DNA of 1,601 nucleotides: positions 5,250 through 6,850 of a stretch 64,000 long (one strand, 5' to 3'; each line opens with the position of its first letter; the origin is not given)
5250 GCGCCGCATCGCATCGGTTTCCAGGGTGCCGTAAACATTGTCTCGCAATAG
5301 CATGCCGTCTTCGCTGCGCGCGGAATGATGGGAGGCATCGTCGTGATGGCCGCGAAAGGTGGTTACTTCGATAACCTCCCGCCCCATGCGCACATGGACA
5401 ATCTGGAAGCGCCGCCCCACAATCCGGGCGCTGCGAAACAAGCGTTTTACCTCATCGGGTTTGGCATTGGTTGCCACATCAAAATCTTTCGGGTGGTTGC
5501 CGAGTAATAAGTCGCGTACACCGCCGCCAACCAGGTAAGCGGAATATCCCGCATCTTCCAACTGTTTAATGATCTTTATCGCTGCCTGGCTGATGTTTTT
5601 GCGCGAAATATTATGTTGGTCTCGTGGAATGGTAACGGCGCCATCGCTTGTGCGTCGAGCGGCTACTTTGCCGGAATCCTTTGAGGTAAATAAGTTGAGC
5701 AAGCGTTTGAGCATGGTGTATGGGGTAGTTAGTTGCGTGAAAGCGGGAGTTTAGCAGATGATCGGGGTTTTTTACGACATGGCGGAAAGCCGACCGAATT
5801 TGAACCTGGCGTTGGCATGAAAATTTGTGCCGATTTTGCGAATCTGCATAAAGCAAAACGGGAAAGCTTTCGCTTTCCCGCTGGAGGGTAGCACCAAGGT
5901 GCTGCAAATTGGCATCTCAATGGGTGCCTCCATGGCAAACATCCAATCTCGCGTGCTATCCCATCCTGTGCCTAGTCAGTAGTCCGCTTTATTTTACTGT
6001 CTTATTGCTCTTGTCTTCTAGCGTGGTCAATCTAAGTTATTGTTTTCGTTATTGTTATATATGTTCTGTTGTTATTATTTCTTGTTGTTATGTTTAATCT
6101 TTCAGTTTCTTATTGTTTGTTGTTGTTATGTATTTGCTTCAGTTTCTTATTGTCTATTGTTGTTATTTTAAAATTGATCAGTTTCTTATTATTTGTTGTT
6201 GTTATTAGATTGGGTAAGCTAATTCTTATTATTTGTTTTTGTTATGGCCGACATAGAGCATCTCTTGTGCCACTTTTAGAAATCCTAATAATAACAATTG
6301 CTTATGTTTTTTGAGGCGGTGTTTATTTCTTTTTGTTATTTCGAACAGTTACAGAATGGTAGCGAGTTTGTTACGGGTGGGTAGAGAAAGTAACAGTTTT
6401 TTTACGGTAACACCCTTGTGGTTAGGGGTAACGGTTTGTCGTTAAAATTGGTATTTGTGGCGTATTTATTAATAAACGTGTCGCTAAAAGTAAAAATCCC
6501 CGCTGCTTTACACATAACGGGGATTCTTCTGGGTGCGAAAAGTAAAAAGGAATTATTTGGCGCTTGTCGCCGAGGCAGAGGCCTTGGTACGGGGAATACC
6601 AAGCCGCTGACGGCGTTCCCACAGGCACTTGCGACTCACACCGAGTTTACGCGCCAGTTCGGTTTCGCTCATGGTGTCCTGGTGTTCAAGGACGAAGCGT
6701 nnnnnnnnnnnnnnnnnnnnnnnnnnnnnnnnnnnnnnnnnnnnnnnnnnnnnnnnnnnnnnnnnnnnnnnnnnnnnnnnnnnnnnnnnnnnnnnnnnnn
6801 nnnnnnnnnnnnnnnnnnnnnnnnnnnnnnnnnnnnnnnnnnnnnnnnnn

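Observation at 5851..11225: Entire cbrX-cbrA-cbrB-sRNA carbon-control cassette in a Cellvibrio-like genome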

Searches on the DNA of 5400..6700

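Call 6: search_rna_families(source=window, start=5400, end=6700, threshold=evalue, max_evalue=10, show_alignments=3)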
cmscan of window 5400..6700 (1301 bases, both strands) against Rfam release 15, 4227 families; matches with E-value up to 10: 1.
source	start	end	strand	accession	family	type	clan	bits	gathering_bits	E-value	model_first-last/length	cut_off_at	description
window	5751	5835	+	RF01509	Afu_300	Gene; snRNA; snoRNA; CD-box;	-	14.6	40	9.3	1-91/91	no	A. fumigatus snoRNA Afu_300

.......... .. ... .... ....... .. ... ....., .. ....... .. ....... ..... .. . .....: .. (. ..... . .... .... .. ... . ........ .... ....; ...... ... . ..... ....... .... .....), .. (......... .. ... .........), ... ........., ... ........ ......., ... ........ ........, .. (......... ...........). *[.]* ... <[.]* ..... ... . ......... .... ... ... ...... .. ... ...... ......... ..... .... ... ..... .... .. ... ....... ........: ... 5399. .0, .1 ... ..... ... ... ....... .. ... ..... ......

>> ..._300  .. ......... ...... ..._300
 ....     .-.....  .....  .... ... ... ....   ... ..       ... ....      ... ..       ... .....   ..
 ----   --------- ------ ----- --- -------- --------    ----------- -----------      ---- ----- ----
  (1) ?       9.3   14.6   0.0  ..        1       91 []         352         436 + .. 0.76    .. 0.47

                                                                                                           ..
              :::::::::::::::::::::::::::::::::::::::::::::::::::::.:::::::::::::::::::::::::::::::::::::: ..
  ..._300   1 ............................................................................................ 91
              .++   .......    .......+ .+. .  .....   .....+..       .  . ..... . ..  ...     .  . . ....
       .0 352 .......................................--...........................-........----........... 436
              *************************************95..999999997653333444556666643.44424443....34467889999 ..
